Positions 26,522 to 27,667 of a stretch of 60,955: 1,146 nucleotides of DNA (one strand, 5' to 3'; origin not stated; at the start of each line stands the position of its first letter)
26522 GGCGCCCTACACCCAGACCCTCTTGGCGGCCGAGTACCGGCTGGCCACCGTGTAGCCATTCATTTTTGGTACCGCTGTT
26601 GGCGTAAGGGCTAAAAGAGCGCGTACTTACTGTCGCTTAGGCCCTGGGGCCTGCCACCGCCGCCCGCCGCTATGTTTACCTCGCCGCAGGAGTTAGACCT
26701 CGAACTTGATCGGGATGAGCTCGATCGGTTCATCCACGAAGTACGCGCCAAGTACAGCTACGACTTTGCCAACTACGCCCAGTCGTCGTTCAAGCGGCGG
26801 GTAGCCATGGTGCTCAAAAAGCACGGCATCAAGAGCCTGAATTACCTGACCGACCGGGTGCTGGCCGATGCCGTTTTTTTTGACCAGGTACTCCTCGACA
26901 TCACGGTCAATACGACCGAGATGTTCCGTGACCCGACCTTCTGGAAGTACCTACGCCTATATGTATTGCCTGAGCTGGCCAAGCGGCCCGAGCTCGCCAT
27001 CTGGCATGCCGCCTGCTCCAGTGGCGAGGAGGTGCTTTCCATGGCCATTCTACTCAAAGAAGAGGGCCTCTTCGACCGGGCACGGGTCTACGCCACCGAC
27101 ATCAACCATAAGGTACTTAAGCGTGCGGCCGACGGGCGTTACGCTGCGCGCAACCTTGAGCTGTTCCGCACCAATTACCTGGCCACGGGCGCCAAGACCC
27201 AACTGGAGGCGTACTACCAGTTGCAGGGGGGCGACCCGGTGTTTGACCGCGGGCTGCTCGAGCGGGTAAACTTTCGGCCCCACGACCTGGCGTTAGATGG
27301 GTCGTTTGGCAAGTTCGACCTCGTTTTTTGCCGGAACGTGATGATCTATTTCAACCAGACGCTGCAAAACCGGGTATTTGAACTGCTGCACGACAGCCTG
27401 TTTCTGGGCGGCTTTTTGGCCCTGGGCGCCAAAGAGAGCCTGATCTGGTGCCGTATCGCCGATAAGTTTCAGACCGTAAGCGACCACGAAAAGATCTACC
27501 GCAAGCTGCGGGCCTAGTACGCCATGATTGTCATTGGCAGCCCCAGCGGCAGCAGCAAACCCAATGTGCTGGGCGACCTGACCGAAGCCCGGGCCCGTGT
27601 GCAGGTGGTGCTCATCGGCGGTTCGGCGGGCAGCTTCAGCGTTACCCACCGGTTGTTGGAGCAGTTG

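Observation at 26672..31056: Candidate composite signalling island: CheR + receiver-less CheB + two SiaB/SiaC-like partner-switch pairs + tail-anchored coiled-coil protein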

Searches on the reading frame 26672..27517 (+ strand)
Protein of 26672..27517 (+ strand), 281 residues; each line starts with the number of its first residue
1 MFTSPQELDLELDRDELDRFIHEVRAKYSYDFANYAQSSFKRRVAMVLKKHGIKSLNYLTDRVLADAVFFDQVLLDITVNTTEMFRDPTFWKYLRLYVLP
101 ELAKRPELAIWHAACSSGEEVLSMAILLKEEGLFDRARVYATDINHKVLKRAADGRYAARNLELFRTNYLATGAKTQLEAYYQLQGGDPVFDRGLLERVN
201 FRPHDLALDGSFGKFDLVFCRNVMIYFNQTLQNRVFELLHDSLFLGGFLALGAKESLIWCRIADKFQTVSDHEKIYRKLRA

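Call 3: search_protein_families(library=pfam, proteins=[window:26672-27517:+], max_evalue=0.01)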
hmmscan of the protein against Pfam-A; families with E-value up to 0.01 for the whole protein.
window:26672-27517:+ (281 aa): 4 families
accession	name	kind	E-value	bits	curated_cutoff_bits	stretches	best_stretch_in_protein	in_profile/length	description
PF01739.24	CheR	-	1.7e-39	135.8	27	1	80-270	1-190/195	CheR methyltransferase, SAM binding domain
PF03705.20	CheR_N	-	8.7e-08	32.2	27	1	15-66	1-52/53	CheR methyltransferase, all-alpha domain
PF08242.18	Methyltransf_12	-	0.0017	19.5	30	0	191-248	64-97/98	Methyltransferase domain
PF13649.12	Methyltransf_25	-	0.0051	17.9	27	0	198-246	47-96/97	Methyltransferase domain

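Call 4: search_protein_families(library=ncbifam, proteins=[window:26672-27517:+], max_evalue=0.01)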
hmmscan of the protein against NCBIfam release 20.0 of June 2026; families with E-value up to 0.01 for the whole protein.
window:26672-27517:+ (281 aa): 1 family
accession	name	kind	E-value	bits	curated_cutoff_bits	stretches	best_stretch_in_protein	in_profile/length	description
NF007902.0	PRK10611.1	equivalog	4e-19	68.9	435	1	72-257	84-266/287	protein-glutamate O-methyltransferase CheR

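Call 40: search_solved_structures(query=window:26672-27517:+, max_evalue=1e-10, show_alignments=2)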
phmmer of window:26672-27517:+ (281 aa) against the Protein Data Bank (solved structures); distinct sequences matched with E-value up to 1e-10: 6.
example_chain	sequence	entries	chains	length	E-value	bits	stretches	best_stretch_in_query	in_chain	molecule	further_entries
5ftw_A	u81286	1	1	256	2.4e-27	99.5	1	29-258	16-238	CHEMOTAXIS PROTEIN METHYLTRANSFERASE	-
5xly_A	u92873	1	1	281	3.9e-26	95.5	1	41-270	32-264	Chemotaxis protein methyltransferase 1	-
5xlx_A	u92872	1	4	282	4e-26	95.5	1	41-270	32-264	Chemotaxis protein methyltransferase 1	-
5y4r_A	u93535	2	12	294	4.9e-26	95.2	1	41-270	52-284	Chemotaxis protein methyltransferase 1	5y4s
1bc5_A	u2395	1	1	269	1.4e-13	54.3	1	74-255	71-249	CHEMOTAXIS RECEPTOR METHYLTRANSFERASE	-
1af7_A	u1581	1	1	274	1.5e-13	54.2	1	75-255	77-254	CHEMOTAXIS RECEPTOR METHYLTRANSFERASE CHER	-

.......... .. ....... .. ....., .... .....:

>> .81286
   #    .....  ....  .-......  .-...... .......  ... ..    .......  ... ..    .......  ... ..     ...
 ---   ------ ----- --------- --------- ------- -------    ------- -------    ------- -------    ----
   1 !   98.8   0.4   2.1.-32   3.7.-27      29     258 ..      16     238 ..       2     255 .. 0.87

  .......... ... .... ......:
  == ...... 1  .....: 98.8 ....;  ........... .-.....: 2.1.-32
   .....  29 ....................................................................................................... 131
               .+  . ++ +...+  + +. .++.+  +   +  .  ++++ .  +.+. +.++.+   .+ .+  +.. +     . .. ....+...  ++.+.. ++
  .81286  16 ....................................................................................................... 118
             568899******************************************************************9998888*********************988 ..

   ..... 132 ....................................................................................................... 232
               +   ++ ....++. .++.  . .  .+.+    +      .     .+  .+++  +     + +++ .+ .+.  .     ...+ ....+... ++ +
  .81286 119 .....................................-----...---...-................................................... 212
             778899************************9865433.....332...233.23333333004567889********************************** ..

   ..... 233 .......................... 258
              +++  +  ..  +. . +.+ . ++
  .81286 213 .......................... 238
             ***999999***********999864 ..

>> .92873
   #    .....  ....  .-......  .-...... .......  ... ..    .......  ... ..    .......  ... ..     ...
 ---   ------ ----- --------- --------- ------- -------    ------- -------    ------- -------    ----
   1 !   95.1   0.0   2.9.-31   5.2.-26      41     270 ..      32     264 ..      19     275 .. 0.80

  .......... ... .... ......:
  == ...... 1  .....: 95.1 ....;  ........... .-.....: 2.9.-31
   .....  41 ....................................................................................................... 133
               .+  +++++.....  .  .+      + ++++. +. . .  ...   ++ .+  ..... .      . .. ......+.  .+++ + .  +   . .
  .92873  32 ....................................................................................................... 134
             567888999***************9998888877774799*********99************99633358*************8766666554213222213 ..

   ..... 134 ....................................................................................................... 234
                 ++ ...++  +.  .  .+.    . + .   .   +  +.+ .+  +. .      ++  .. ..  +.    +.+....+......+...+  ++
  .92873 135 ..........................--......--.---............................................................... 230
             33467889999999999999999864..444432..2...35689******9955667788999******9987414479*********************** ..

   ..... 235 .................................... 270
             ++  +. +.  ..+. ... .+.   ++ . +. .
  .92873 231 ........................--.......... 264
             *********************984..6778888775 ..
